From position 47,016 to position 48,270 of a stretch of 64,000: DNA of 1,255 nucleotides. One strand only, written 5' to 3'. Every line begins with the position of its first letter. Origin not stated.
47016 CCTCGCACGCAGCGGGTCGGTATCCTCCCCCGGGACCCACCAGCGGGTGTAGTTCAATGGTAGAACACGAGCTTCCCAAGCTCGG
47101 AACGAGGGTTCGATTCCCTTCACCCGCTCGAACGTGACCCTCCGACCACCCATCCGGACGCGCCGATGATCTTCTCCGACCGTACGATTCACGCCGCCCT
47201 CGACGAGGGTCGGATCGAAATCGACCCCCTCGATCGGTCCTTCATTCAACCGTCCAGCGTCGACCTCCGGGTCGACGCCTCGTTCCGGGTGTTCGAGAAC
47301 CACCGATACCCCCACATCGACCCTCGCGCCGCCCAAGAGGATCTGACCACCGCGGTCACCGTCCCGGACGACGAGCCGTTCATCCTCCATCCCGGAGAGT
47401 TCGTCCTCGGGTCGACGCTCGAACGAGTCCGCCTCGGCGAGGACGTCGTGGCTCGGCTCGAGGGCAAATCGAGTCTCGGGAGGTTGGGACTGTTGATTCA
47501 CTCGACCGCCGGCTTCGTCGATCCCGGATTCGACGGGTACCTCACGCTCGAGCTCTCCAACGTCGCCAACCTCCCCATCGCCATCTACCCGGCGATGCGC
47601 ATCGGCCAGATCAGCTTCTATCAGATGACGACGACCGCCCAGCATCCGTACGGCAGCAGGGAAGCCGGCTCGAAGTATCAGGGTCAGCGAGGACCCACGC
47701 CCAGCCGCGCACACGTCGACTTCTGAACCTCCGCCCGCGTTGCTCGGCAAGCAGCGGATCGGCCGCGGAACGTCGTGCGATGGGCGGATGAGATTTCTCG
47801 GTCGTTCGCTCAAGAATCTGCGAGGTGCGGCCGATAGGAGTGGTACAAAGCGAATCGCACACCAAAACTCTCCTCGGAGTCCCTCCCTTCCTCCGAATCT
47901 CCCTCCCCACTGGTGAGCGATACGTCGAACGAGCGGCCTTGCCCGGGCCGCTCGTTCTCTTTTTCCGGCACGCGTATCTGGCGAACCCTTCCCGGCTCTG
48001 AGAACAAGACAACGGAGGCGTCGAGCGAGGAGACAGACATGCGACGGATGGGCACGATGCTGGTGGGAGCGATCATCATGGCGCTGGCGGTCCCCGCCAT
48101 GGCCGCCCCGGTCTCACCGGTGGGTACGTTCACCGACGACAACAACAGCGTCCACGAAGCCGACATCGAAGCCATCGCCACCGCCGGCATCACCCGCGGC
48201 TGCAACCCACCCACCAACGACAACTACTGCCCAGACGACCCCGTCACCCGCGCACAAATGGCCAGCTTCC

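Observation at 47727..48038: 312-bp lower-GC leader containing a canonical intrinsic terminator: candidate riboswitch or sRNA upstream of the SLH-like wall protein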

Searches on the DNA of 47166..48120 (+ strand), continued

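Call 76: search_with_rna_model(model_id=R1, sources=[L105, L106, L107, L108, L109], max_evalue=0.1, show_alignments=3)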
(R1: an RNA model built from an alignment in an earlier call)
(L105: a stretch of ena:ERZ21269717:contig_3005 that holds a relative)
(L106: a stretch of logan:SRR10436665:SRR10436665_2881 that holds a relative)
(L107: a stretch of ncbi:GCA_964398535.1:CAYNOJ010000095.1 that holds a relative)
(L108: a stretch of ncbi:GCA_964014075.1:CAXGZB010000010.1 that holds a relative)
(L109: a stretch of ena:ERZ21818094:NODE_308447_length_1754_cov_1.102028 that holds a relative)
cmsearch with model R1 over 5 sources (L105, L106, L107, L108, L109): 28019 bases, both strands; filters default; matches with E-value up to 0.1: 6.
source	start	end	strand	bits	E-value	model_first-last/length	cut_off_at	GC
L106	3652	3761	+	77.2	1.3e-15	1-120/120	no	0.65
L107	3652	3761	+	77.2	1.3e-15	1-120/120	no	0.65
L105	4462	4571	+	67.8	1.4e-13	1-120/120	no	0.64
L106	3722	3791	-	25.5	0.00023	1-120/120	no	0.7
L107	3722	3791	-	25.5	0.00023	1-120/120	no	0.7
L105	6531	6567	-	18.5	0.0076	79-120/120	5'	0.68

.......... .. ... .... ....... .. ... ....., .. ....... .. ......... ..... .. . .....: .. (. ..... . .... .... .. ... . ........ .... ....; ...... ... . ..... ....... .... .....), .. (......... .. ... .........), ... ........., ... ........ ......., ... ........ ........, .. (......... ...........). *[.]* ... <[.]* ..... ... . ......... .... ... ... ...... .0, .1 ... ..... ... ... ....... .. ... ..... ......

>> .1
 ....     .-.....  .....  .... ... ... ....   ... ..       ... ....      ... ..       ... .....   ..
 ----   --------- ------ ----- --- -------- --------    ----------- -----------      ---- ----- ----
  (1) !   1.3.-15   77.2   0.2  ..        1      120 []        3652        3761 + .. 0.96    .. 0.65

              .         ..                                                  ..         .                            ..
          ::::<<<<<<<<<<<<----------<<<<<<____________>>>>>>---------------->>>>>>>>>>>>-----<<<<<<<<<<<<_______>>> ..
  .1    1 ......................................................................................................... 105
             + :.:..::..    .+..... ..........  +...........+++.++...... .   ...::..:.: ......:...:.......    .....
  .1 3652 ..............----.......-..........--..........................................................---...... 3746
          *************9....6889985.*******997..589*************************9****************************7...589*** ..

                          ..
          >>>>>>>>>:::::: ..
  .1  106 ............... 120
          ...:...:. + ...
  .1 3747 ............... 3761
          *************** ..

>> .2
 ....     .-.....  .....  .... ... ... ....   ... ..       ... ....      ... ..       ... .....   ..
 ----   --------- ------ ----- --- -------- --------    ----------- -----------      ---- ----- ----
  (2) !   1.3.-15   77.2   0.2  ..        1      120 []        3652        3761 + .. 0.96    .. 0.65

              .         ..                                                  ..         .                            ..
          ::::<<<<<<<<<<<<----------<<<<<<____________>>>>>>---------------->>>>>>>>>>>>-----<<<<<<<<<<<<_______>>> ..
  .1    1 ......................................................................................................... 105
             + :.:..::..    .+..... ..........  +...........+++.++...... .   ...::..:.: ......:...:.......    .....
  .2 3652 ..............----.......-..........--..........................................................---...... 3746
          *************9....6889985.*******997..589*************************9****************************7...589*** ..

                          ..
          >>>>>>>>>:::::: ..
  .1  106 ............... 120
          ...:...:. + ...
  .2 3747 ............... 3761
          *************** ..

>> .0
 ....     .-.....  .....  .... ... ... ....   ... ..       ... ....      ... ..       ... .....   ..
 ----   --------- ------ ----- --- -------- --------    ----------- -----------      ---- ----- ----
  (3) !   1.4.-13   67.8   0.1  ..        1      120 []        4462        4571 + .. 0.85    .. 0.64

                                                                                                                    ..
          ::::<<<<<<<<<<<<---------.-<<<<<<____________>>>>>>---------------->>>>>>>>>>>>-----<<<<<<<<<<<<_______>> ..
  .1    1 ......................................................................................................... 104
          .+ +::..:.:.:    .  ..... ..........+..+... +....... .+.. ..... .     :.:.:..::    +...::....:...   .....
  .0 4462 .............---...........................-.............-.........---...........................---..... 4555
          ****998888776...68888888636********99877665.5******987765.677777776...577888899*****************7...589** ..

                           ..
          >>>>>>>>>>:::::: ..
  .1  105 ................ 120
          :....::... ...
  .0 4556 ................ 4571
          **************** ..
